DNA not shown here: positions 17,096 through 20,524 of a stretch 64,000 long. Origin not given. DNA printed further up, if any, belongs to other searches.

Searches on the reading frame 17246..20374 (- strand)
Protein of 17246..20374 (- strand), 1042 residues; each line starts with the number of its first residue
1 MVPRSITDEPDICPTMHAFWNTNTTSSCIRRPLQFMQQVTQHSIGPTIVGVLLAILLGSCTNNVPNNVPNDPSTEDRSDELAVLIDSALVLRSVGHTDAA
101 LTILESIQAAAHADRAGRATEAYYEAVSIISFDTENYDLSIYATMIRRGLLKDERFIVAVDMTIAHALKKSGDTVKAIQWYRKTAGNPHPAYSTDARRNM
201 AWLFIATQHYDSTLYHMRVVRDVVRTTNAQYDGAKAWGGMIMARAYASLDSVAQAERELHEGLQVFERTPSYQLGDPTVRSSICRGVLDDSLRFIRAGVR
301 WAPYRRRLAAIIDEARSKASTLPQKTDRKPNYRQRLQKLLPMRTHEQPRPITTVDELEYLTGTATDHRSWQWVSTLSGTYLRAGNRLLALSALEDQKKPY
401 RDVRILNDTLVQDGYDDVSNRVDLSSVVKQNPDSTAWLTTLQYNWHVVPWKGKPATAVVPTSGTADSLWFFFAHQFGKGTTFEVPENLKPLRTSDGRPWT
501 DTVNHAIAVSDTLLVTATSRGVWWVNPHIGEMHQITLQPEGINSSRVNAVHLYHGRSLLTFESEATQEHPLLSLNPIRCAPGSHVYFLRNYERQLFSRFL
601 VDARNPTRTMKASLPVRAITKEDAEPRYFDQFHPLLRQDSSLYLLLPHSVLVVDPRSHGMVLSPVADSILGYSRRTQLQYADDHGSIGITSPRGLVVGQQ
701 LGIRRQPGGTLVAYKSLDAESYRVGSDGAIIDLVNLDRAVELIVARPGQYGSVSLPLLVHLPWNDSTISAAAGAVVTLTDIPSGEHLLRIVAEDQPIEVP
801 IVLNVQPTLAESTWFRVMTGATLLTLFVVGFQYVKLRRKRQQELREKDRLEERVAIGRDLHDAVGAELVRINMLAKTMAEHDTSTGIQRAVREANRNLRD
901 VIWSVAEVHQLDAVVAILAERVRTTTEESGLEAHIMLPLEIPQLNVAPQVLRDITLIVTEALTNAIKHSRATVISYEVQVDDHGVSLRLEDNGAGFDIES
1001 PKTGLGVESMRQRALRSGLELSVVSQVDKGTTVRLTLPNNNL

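Call 50: search_protein_families(library=pfam, proteins=[window:17246-20374:-], max_evalue=0.001)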
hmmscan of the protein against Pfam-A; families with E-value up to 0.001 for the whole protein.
window:17246-20374:- (1042 aa): 3 families
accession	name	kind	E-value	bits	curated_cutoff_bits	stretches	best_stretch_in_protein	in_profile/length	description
PF02518.31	HATPase_c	-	1.7e-11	44.9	26.4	1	952-1039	4-109/111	Histidine kinase-, DNA gyrase B-, and HSP90-like ATPase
PF13581.12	HATPase_c_2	-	2e-07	31.5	27.4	1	945-1004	23-87/127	Histidine kinase-like ATPase domain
PF07730.19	HisKA_3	-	5.9e-06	27.2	24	1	852-902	1-53/68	Histidine kinase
